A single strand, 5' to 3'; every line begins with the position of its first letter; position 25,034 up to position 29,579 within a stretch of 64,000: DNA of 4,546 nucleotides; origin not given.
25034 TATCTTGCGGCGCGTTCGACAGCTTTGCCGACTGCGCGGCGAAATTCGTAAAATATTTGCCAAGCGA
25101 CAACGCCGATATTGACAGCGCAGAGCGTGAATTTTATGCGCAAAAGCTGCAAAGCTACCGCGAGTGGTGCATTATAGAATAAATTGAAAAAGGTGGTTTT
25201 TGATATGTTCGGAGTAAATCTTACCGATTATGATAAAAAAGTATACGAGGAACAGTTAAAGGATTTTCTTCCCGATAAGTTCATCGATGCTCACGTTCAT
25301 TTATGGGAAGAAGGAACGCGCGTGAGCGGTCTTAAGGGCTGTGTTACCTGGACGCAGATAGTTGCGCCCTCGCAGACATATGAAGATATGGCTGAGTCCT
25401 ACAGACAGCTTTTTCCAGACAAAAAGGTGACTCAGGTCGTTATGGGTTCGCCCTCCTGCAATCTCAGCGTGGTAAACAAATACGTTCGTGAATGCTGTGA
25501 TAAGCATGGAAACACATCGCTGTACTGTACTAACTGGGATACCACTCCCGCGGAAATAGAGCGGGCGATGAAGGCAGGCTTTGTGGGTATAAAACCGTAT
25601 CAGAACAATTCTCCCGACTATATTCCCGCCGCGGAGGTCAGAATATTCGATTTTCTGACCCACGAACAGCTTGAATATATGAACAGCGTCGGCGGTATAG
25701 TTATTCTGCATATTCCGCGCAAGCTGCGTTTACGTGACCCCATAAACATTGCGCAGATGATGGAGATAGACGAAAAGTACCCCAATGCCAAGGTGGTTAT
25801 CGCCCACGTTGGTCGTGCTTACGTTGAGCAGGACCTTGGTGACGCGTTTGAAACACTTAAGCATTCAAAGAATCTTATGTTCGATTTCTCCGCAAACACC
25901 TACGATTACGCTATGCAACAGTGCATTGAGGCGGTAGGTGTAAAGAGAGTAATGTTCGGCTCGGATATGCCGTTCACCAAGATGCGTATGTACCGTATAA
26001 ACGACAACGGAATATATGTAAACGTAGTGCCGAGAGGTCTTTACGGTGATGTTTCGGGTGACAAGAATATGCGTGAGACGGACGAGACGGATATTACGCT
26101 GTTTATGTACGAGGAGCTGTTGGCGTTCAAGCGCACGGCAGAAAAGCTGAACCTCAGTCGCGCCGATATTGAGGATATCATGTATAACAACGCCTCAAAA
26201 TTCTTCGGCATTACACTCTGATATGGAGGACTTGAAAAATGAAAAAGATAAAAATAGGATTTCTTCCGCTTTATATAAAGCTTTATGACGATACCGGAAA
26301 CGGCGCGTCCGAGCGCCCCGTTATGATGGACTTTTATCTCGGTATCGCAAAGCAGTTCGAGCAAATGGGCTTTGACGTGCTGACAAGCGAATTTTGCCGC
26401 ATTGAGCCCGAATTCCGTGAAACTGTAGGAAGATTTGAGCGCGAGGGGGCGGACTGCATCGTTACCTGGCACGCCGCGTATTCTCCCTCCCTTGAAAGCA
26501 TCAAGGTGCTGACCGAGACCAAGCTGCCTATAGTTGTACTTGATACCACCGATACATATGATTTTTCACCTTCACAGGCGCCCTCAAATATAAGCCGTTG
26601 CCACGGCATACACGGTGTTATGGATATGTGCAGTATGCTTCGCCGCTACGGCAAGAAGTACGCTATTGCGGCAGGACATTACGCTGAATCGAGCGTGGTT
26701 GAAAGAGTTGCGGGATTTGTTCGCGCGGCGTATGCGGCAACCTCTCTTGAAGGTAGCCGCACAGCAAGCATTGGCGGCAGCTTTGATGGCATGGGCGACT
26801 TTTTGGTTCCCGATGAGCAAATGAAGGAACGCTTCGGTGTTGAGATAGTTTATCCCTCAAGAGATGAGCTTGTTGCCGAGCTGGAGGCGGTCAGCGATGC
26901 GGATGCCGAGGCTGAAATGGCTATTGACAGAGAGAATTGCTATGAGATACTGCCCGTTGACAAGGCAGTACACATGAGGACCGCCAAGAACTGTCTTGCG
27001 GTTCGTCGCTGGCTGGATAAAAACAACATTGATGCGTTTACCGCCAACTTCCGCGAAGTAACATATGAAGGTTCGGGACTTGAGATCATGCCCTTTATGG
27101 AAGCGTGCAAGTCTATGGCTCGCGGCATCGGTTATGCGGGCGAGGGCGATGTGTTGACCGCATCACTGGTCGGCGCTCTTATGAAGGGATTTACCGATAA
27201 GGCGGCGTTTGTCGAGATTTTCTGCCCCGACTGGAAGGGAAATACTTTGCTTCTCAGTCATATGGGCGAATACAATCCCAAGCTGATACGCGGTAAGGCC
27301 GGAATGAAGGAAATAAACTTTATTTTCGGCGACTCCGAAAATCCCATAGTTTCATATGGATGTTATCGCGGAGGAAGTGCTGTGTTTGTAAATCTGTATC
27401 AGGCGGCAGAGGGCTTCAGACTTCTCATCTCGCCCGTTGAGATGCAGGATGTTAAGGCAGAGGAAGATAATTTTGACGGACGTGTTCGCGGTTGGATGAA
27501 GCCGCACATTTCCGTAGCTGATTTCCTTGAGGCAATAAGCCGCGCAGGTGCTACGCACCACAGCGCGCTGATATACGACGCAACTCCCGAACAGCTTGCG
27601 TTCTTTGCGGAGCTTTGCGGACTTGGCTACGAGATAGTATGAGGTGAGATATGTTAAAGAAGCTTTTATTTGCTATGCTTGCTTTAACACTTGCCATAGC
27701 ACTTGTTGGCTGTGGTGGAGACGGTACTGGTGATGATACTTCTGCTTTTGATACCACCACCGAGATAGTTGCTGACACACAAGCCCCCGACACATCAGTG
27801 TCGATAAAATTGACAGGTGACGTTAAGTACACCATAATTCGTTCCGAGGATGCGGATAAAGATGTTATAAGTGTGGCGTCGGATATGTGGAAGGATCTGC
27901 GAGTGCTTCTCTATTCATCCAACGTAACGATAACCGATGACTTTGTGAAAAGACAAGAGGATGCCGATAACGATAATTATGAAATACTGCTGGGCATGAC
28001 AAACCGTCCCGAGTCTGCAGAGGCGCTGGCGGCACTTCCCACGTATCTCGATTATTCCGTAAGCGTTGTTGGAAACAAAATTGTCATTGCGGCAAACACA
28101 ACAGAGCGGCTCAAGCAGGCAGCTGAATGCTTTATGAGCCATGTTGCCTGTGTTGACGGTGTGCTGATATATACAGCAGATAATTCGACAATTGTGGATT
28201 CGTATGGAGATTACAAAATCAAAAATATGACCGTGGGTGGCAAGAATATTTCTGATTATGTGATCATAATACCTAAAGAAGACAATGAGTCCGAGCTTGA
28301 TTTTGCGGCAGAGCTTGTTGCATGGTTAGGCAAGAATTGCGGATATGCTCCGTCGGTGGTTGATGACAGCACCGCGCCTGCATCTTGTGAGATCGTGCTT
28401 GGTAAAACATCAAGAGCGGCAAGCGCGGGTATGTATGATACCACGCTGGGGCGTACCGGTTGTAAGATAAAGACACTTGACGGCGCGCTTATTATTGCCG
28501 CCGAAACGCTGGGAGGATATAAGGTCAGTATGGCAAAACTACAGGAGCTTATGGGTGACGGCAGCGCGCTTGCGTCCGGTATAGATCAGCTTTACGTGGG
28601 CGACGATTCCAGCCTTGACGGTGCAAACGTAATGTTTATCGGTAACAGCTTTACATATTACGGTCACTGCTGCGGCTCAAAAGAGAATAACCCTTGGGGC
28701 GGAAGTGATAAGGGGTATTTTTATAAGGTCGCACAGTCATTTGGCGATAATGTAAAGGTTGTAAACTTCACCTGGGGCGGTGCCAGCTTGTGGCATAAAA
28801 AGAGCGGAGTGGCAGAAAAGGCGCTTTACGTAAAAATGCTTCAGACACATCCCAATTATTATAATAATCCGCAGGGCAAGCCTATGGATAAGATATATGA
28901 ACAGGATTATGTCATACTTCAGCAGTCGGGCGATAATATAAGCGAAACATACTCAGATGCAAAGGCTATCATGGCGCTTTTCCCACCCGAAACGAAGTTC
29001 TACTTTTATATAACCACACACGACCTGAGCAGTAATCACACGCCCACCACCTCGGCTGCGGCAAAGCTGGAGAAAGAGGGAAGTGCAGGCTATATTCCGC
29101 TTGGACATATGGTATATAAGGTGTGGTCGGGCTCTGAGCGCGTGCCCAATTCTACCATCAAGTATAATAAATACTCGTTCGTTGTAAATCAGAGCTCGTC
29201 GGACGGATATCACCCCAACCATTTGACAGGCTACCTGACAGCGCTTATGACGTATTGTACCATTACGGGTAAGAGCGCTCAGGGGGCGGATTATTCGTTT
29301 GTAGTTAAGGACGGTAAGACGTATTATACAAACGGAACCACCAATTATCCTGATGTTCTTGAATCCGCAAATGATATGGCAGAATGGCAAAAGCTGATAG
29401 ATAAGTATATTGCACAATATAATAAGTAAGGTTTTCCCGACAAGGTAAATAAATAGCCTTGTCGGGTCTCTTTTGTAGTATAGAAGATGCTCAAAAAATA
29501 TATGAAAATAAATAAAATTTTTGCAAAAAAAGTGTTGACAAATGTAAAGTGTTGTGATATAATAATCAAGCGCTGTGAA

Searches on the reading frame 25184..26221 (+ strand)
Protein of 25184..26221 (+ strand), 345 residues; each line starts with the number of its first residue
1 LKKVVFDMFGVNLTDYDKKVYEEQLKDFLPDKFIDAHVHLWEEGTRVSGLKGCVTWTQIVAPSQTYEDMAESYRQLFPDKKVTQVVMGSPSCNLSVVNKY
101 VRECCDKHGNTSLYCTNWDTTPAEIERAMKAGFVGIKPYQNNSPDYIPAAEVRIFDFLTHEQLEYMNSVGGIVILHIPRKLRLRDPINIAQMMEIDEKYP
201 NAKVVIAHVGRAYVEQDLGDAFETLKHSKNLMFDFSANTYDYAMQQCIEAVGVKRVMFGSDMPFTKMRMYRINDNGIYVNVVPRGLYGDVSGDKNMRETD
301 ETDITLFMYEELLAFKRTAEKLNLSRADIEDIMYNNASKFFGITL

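Call 36: search_protein_families(library=pfam, proteins=[window:25184-26221:+], max_evalue=0.001)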
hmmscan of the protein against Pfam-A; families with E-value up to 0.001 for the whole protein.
window:25184-26221:+ (345 aa): 1 family
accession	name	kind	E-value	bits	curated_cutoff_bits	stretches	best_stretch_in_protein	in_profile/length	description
PF04909.20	Amidohydro_2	-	1.3e-21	78.1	26.4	1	34-267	1-252/289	Amidohydrolase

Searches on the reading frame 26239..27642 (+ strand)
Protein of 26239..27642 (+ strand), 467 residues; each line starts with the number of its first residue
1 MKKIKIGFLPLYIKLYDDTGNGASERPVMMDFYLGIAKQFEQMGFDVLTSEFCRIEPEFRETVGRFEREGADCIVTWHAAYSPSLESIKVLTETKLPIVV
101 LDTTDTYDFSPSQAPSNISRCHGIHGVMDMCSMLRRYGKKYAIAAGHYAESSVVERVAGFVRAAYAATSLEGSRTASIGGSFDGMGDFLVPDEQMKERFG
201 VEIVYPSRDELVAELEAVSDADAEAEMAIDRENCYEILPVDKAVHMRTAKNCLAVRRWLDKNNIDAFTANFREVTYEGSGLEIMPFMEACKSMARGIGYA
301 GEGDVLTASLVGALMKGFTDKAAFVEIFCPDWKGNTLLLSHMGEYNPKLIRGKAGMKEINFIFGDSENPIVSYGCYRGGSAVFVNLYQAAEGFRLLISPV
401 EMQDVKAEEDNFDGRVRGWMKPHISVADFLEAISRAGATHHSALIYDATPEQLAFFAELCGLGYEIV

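Call 36: search_protein_families(library=pfam, proteins=[window:26239-27642:+], max_evalue=0.001)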
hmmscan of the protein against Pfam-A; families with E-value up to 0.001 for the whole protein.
window:26239-27642:+ (467 aa): 3 families
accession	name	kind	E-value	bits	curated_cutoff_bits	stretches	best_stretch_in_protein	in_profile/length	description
PF11762.14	Arabinose_Iso_C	-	3.4e-14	53.3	25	1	322-462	2-143/144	L-arabinose isomerase C-terminal domain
PF24856.1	AraA_central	-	3.3e-12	47.5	24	1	196-314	23-142/148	L-arabinose isomerase central domain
PF02610.21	AraA_N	-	2.1e-05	24.8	24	1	73-169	69-166/168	L-arabinose isomerase N-terminal domain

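Call 50: list_cluster_members(proteins=[window:26239-27642:+, window:23728-25182:+, window:22187-23725:+, window:27651-29429:+, window:37781-39388:+, window:39399-39626:+, window:34635-35549:+, window:35789-37759:+, window:53461-55350:+, window:30993-32381:-])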
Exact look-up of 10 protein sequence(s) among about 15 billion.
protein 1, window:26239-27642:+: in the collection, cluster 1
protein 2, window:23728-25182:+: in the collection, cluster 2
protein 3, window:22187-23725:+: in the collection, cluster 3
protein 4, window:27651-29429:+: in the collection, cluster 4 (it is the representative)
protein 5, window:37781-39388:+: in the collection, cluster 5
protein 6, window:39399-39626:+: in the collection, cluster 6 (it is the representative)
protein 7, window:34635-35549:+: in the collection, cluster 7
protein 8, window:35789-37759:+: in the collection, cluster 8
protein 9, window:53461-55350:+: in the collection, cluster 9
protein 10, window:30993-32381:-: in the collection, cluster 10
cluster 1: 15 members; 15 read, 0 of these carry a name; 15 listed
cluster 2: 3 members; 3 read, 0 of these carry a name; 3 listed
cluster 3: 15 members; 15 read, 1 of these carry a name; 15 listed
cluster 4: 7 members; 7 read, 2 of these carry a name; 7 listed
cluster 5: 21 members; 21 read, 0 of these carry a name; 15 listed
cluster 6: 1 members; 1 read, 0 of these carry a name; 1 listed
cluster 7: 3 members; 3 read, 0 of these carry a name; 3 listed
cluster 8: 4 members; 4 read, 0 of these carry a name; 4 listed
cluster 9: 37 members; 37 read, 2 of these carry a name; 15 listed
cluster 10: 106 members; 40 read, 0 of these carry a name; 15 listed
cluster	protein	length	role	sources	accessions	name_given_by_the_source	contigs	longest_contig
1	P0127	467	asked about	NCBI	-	-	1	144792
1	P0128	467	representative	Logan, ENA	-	-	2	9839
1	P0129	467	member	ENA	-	-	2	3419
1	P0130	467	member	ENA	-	-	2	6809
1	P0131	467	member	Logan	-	-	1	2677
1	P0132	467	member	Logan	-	-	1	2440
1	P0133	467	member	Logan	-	-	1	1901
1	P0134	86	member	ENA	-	-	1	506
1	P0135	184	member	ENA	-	-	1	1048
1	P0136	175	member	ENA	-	-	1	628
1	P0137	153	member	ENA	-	-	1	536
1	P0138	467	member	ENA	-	-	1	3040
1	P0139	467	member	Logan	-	-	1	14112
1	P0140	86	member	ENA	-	-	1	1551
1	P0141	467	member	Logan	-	-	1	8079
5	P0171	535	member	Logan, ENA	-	-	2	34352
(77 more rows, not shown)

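Call 52: find_encoding_contigs(protein=P0171, flank=10000, max_places=4)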
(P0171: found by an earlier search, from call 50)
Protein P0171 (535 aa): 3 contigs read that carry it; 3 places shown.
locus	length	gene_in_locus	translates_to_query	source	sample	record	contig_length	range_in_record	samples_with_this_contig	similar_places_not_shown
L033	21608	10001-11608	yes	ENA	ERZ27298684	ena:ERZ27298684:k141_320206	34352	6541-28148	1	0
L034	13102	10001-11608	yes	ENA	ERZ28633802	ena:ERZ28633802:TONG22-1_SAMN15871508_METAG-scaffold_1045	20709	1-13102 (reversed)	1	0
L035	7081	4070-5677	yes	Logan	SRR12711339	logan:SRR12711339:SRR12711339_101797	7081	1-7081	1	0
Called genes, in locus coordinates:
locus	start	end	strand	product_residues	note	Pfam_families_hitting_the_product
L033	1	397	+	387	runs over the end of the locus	PF14657:Arm-DNA-bind_4 (faint), PF14659:Phage_int_SAM_3, PF00589:Phage_integrase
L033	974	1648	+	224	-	-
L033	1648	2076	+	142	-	-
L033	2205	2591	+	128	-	PF12957:DUF3846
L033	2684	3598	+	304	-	PF14659:Phage_int_SAM_3, PF00589:Phage_integrase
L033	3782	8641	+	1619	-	PF00668:Condensation, PF00501:AMP-binding, PF00550:PP-binding, PF00561:Abhydrolase_1 (faint), PF00975:Thioesterase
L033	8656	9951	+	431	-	PF08867:FRG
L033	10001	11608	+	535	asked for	PF00501:AMP-binding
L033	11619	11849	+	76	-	PF00550:PP-binding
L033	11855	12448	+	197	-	PF01648:ACPS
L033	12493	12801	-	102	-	-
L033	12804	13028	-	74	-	PF14192:DUF4314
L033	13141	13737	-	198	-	PF07799:DUF1643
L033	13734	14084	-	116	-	-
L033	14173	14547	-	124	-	PF12957:DUF3846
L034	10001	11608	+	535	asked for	PF00501:AMP-binding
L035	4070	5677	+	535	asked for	PF00501:AMP-binding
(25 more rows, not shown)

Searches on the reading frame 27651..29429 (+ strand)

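Call 36: search_protein_families(library=pfam, proteins=[window:27651-29429:+], max_evalue=0.001)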
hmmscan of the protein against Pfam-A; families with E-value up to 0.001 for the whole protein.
window:27651-29429:+ (592 aa): 1 family
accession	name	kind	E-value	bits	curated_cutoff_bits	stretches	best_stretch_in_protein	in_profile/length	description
PF16227.11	DUF4886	-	3.1e-05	23.6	26.7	0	502-549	175-223/242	Domain of unknown function (DUF4886)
